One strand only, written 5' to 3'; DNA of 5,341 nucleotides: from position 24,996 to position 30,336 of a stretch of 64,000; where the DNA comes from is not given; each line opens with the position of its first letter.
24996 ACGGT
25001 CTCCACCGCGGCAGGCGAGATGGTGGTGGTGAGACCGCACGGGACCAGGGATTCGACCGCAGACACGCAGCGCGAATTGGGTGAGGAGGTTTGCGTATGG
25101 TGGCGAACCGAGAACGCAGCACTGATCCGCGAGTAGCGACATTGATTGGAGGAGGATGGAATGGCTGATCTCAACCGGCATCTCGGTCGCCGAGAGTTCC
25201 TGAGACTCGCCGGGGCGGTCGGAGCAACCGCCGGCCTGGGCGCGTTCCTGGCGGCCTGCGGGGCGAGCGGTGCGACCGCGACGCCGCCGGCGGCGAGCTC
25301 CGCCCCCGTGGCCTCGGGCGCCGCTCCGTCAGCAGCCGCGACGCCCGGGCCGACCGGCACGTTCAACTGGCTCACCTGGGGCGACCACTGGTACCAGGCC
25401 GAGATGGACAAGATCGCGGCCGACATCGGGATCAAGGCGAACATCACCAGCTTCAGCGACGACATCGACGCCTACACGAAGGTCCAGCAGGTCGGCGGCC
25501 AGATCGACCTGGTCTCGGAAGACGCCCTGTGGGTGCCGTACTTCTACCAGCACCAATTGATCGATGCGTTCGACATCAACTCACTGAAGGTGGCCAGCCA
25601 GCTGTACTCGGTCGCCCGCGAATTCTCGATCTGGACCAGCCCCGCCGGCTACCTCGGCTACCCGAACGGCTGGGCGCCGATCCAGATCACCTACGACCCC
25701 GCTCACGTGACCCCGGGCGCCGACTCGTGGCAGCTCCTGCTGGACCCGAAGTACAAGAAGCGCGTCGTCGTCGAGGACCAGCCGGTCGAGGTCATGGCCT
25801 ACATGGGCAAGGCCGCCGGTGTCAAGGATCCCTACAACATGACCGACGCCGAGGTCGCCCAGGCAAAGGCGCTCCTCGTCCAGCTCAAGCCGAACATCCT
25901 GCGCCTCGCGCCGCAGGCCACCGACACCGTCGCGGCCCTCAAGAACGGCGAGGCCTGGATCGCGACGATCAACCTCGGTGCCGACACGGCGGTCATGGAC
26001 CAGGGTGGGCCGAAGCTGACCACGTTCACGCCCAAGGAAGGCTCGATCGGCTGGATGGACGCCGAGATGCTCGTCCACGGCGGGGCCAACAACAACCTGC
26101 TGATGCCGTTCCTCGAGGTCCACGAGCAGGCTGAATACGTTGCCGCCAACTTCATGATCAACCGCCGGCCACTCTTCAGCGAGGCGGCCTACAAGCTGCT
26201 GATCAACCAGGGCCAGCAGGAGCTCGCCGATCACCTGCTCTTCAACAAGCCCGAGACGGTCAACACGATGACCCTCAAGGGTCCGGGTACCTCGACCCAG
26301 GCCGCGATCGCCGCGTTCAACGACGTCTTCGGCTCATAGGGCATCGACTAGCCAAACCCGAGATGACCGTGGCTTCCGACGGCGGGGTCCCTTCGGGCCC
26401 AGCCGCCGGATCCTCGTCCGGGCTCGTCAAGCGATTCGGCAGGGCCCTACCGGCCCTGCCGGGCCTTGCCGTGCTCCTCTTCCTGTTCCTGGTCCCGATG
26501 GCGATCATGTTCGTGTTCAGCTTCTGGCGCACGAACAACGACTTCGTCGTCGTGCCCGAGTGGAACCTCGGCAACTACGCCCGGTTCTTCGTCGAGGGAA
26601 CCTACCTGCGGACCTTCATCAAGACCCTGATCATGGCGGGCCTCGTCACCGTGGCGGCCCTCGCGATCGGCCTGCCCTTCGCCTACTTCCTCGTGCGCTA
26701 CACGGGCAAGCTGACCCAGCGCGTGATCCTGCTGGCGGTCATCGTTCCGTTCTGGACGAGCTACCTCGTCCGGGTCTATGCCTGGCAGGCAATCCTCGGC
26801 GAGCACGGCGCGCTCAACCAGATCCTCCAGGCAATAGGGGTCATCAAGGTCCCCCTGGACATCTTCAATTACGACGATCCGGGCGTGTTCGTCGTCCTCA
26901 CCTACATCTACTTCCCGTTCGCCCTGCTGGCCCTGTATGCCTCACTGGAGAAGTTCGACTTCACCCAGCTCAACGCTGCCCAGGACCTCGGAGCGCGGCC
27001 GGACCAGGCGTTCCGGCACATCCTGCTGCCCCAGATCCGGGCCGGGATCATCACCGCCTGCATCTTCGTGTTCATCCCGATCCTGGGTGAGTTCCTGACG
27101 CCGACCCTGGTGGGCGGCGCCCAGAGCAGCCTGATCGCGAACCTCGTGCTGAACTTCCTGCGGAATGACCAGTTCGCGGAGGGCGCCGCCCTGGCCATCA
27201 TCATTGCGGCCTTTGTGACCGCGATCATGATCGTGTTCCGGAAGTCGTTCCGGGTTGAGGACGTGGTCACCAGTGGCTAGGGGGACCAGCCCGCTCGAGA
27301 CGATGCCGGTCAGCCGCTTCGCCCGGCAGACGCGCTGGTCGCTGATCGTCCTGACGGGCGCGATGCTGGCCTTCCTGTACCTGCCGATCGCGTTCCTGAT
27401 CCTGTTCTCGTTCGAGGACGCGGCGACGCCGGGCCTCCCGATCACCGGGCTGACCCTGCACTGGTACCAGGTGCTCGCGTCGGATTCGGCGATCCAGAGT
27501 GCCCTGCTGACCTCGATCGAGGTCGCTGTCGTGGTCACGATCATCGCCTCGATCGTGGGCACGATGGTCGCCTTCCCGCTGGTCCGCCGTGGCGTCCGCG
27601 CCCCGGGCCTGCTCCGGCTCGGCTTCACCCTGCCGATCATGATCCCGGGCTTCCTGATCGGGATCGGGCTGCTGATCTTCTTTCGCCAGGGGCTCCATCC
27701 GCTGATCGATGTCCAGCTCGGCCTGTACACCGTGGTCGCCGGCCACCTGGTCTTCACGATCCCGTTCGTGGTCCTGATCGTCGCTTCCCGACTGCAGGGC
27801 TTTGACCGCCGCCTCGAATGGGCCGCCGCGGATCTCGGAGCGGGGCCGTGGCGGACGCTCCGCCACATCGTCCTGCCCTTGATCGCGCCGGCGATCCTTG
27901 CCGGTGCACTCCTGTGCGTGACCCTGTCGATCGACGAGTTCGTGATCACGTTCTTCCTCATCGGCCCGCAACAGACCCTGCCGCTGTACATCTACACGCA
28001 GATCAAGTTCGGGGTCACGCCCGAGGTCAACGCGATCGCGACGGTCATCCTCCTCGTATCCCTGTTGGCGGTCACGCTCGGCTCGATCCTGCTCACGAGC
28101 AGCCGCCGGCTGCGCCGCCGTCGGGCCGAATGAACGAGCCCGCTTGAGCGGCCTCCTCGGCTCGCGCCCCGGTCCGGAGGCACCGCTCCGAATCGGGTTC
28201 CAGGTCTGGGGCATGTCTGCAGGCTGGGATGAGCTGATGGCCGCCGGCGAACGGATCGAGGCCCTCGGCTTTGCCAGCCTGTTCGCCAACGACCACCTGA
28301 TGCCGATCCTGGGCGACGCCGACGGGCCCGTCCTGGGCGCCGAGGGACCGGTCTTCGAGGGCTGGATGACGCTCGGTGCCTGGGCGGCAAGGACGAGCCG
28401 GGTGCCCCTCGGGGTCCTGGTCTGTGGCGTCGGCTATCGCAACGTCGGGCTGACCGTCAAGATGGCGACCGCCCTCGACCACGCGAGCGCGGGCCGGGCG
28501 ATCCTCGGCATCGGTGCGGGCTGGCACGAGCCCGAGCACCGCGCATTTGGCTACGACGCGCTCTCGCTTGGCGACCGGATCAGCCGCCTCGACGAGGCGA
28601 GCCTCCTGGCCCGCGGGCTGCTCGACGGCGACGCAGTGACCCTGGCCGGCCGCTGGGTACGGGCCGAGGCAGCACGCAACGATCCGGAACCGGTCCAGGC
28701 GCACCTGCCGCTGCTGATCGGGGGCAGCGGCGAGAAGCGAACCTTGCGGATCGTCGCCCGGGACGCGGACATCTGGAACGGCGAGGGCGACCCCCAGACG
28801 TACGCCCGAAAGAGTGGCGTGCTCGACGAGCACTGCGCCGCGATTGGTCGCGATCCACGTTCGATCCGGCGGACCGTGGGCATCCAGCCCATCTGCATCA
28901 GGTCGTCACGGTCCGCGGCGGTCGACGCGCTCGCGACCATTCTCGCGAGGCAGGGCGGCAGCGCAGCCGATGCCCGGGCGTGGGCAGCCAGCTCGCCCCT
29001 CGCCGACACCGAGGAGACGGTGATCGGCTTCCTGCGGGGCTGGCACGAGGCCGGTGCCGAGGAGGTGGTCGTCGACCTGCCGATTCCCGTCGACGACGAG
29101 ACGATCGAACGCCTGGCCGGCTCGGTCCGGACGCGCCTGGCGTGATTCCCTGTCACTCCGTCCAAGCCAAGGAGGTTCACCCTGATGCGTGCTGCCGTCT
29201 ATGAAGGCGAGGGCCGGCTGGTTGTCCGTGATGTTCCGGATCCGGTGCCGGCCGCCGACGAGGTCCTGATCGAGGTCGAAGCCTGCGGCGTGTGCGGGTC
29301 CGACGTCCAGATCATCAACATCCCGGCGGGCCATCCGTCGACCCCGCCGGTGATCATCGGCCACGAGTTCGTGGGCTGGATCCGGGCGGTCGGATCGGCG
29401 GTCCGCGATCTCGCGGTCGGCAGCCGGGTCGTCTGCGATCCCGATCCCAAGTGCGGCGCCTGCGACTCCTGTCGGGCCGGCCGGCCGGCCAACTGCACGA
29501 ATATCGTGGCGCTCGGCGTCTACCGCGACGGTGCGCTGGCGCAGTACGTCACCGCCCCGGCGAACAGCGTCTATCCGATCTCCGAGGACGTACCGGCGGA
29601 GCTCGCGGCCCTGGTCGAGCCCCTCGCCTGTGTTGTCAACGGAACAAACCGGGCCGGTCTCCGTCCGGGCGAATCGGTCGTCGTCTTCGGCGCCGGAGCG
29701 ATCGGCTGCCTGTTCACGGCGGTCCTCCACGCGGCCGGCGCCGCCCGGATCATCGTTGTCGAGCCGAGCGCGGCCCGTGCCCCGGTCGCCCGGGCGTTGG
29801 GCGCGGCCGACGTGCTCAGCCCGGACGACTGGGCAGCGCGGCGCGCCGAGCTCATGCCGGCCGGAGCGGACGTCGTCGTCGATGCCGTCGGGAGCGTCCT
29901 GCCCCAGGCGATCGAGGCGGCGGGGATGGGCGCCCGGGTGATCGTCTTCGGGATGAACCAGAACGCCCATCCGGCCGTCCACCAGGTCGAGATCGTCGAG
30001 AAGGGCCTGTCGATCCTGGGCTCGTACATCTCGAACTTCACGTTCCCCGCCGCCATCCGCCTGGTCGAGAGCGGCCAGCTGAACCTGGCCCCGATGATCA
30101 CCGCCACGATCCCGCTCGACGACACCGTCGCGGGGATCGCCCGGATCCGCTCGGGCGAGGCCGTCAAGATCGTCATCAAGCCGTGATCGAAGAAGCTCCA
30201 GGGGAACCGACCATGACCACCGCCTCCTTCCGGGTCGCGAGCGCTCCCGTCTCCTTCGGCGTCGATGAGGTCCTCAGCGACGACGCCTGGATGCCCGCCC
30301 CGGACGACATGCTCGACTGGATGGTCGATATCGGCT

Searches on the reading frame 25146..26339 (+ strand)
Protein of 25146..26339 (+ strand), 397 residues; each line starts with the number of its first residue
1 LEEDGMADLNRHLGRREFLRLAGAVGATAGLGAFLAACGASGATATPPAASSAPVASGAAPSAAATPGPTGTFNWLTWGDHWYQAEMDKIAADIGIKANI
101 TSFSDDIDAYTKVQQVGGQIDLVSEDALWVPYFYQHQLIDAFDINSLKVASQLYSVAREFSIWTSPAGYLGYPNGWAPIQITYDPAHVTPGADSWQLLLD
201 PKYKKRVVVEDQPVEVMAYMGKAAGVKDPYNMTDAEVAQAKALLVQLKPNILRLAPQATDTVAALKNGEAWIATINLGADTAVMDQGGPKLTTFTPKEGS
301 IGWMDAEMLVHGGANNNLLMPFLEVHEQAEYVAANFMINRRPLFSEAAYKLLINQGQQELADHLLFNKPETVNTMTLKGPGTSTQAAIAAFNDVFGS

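Call 19: search_protein_families(library=pfam, proteins=[window:25146-26339:+], max_evalue=0.001)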
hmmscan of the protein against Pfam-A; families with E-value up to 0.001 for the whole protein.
window:25146-26339:+ (397 aa): 1 family
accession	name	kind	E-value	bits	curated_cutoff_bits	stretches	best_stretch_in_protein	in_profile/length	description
PF13343.11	SBP_bac_6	-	1.3e-09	38.4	24.6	1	130-324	21-200/245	Bacterial extracellular solute-binding protein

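Call 45: search_solved_structures(query=window:25146-26339:+, max_evalue=0.001)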
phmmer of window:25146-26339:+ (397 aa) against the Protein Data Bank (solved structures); distinct sequences matched with E-value up to 0.001: 15.
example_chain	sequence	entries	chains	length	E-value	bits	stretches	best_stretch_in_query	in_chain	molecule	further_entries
4gl0_A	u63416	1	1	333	3.3e-10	42.7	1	70-315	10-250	Lmo0810 protein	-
8y5h_E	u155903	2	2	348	7.6e-08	35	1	62-316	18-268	Spermidine/putrescine-binding periplasmic protein | Putrescine-binding periplasmic protein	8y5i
1pot_A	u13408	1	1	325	3.8e-07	32.6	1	72-316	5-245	SPERMIDINE/PUTRESCINE-BINDING PROTEIN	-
1poy_1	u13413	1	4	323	4.2e-07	32.5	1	73-316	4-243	SPERMIDINE/PUTRESCINE-BINDING PROTEIN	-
4eqb_A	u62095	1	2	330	2.5e-06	30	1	77-315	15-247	Spermidine/putrescine ABC superfamily ATP binding cassette transporter, binding protein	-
6nlp_A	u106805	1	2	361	3.4e-05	26.2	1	169-313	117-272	Bacterial extracellular solute-binding family protein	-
7oyu_A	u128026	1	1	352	0.00011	24.5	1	171-324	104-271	Putrescine-binding periplasmic protein PotF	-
7oyz_A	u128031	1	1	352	0.00011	24.5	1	172-324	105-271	Putrescine-binding periplasmic protein PotF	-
7oys_A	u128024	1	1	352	0.00012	24.5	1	190-324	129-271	Putrescine-binding periplasmic protein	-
7oyt_A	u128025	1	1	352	0.00013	24.3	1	190-324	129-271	Putrescine-binding periplasmic protein PotF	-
7oyx_A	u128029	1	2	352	0.00018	23.8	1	171-324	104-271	Putrescine-binding periplasmic protein PotF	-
7oyy_A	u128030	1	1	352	0.00019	23.8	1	172-324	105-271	Putrescine-binding periplasmic protein PotF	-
7oyw_A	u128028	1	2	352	0.00021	23.6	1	190-324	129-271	Putrescine-binding periplasmic protein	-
7oyv_A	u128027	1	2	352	0.00022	23.6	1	190-324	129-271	Putrescine-binding periplasmic protein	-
7xjm_A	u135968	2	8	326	0.00023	23.5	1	76-316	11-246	Putrescine-binding periplasmic protein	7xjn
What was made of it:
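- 24009..30186 (+): PotABCD-like ABC importer (ATPase with TOBE domain, PotD-like binding protein, two permeases), an F420-type LLM oxidoreductase and an IolM-like Zn-dehydrogenase. PDB hits to PotD/PotF (call 45).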

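Call 84: search_protein_families(library=ncbifam, proteins=[window:25146-26339:+], max_evalue=0.01)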
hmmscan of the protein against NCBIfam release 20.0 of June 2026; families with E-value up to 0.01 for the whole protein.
window:25146-26339:+ (397 aa): 3 families
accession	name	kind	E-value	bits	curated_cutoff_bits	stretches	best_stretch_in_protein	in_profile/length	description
NF007048.0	PRK09501.1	equivalog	3.2e-10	39.4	582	1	66-334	22-289/348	spermidine/putrescine ABC transporter substrate-binding protein PotD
NF041888.1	ABC_SBP_YdcS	equivalog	2.9e-07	29.7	725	1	164-311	130-289/379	putative ABC transporter substrate-binding protein YdcS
NF007962.0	PRK10682.1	equivalog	0.00013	21.1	636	1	192-332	157-305/370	spermidine/putrescine ABC transporter substrate-binding protein PotF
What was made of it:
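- Amine-type substrate: the binding protein resembles PotD/PotF (calls 45, 84). The co-regulated binding protein is PotD/PotF-like, which suits cations rather than polyanions (calls 45, 84).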

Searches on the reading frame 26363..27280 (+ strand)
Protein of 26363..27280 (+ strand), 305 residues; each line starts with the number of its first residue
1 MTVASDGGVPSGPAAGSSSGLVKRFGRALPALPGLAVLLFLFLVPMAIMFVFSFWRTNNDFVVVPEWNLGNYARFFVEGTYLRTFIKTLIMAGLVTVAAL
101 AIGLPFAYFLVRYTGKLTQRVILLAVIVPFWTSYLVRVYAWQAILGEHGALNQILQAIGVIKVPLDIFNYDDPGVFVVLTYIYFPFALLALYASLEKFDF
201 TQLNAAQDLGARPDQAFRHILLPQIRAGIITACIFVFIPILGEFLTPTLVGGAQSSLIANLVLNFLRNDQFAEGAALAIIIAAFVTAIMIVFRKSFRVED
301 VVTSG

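Call 19: search_protein_families(library=pfam, proteins=[window:26363-27280:+], max_evalue=0.001)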
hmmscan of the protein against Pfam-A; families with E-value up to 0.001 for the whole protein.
window:26363-27280:+ (305 aa): 1 family
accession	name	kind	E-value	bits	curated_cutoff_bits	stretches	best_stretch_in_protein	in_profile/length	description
PF00528.27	BPD_transp_1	-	1.6e-11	44.7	26.4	1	103-292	1-171/184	Binding-protein-dependent transport system inner membrane component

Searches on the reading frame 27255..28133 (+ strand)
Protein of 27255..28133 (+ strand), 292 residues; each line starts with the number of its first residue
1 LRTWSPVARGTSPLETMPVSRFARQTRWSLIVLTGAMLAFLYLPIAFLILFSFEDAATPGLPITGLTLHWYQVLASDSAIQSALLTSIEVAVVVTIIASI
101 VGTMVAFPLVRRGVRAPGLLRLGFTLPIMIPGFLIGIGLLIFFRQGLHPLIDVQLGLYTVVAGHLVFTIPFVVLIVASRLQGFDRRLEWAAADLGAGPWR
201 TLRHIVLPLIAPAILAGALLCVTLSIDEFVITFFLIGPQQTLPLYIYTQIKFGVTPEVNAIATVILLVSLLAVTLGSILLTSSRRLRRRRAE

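Call 19: search_protein_families(library=pfam, proteins=[window:27255-28133:+], max_evalue=0.001)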
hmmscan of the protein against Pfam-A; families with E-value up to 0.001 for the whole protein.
window:27255-28133:+ (292 aa): 1 family
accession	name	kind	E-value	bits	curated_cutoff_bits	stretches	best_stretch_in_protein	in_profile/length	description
PF00528.27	BPD_transp_1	-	3.5e-15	56.6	26.4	1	99-281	2-176/184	Binding-protein-dependent transport system inner membrane component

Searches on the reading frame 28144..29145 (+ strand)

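Call 19: search_protein_families(library=pfam, proteins=[window:28144-29145:+], max_evalue=0.001)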
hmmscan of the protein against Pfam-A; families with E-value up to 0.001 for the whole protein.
window:28144-29145:+ (333 aa): 1 family
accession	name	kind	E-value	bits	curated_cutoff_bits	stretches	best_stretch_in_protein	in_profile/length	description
PF00296.26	Bac_luciferase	-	5.5e-36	124.9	27.9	1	22-278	14-274/314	Luciferase-like monooxygenase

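Call 84: search_protein_families(library=ncbifam, proteins=[window:28144-29145:+], max_evalue=0.01)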
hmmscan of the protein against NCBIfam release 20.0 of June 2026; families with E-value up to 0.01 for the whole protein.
window:28144-29145:+ (333 aa): 25 families
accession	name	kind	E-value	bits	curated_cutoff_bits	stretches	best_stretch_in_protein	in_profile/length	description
TIGR03560.1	F420_Rv1855c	subfamily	7.8e-60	202.5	231.4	1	26-245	10-226/227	TIGR03560 family F420-dependent LLM class oxidoreductase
TIGR03856.1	F420_MSMEG_2906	subfamily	1.3e-55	188.7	243.7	1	16-261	2-221/249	LLM class F420-dependent oxidoreductase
TIGR03619.1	F420_Rv2161c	subfamily_domain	3.4e-38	131.6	166.9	1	34-311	3-246/247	TIGR03619 family F420-dependent LLM class oxidoreductase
TIGR03621.1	F420_MSMEG_2516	subfamily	3.1e-26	92.2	213.15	1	15-211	1-173/295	TIGR03621 family F420-dependent LLM class oxidoreductase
TIGR03571.1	lucif_BA3436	subfamily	3.7e-17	62.5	303.9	1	36-211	38-204/304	TIGR03571 family LLM class oxidoreductase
NF002619.0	PRK02271.1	equivalog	5e-13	49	276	1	74-263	43-226/329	5,10-methylenetetrahydromethanopterin reductase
TIGR04465.1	ArgArg_F420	equivalog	8.2e-13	48.1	470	1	28-245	59-266/364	F420-dependent hydroxymycolic acid dehydrogenase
TIGR03557.1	F420_G6P_family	subfamily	1.6e-12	47.2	210.4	1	17-211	1-185/316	TIGR03557 family F420-dependent LLM class oxidoreductase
TIGR03555.1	F420_mer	equivalog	3.5e-11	43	348.7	1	75-262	42-224/325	5,10-methylenetetrahydromethanopterin reductase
TIGR04021.1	LLM_DMSO2_sfnG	equivalog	4.8e-11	42.6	382.95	1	97-275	86-261/350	dimethylsulfone monooxygenase SfnG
TIGR03565.1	alk_sulf_monoox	equivalog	4e-10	39.3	518.2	1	72-237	54-218/346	FMNH2-dependent alkanesulfonate monooxygenase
TIGR03857.1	F420_MSMEG_2249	hypoth_equivalog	7.1e-10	38.6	218.4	1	77-245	46-210/329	TIGR03857 family LLM class F420-dependent oxidoreductase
TIGR03559.1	F420_Rv3520c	subfamily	1.9e-09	37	335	1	66-126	33-93/325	LLM class F420-dependent oxidoreductase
NF001939.1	PRK00719.1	subfamily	2.5e-09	36.4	510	1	73-238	55-219/373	alkanesulfonate monooxygenase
TIGR03612.1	RutA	equivalog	1.6e-07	31.2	498.3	1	81-242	75-239/355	pyrimidine utilization protein A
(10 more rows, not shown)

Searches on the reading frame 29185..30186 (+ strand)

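Call 19: search_protein_families(library=pfam, proteins=[window:29185-30186:+], max_evalue=0.001)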
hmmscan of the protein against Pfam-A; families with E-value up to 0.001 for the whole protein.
window:29185-30186:+ (333 aa): 4 families
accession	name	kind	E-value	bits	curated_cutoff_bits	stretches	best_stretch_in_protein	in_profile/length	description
PF08240.17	ADH_N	-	1.3e-27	96.5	23.5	1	24-133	2-103/104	Alcohol dehydrogenase GroES-like domain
PF00107.32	ADH_zinc_N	-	3.1e-20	72.9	31.8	1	172-295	1-128/129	Zinc-binding dehydrogenase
PF16912.11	Glu_dehyd_C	-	1.3e-05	25.2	34.9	1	139-317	2-197/211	Glucose dehydrogenase C-terminus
PF13602.12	ADH_zinc_N_2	-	0.00016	23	27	1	206-328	2-131/134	Zinc-binding dehydrogenase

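Call 84: search_protein_families(library=ncbifam, proteins=[window:29185-30186:+], max_evalue=0.01)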
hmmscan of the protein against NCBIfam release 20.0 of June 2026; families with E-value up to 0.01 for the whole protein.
window:29185-30186:+ (333 aa): 27 families (the best 25 are shown)
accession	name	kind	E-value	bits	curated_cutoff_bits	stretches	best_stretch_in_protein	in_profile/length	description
NF041097.1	keto_inos_dh_IolM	equivalog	9e-68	228.7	450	1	10-332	38-388/389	scyllo-inosose 3-dehydrogenase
NF003808.0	PRK05396.1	equivalog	3.3e-60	203.8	380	1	12-332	13-339/341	L-threonine 3-dehydrogenase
TIGR00692.1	tdh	equivalog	5.9e-57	193.2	458.35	1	12-331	11-338/340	L-threonine 3-dehydrogenase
NF007489.0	PRK10083.1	equivalog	4.3e-54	183.7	376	1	1-318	1-320/339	Zn-dependent oxidoreductase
NF007375.0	PRK09880.1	equivalog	1.7e-37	129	469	1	25-316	28-325/344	L-idonate 5-dehydrogenase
NF010344.0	PRK13771.1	subfamily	6e-37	127.4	349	1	1-331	1-331/334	putative alcohol dehydrogenase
NF007642.0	PRK10309.1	equivalog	3.6e-36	125.1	550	1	1-313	1-325/347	galactitol-1-phosphate 5-dehydrogenase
TIGR03989.1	Rxyl_3153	subfamily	9.3e-36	123.8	440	2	116-331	139-368/370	NDMA-dependent alcohol dehydrogenase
NF041172.1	AcrlCoa_red_Thmprot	equivalog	2.4e-34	118.8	500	1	1-332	1-333/334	acryloyl-CoA reductase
TIGR03366.1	HpnZ_proposed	hypoth_equivalog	3.8e-31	108.4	328.1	1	21-279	2-277/315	putative phosphonate catabolism associated alcohol dehydrogenase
TIGR03451.1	mycoS_dep_FDH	equivalog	1.8e-29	102.7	512.9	1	17-331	19-356/358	S-(hydroxymethyl)mycothiol dehydrogenase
NF006940.0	PRK09422.1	equivalog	2e-28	99.4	344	1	1-283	1-286/338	alcohol dehydrogenase AdhP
NF047908.1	AldhRedAhr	equivalog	9.6e-28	97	470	1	23-327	27-328/335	NADPH-dependent aldehyde reductase Ahr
TIGR02818.1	adh_III_F_hyde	equivalog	2.7e-27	95.8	543.95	2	121-332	143-367/368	S-(hydroxymethyl)glutathione dehydrogenase/class III alcohol dehydrogenase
TIGR02824.1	quinone_pig3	subfamily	9.6e-26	90.5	296.8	2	113-296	89-278/325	putative NAD(P)H quinone oxidoreductase, PIG3 family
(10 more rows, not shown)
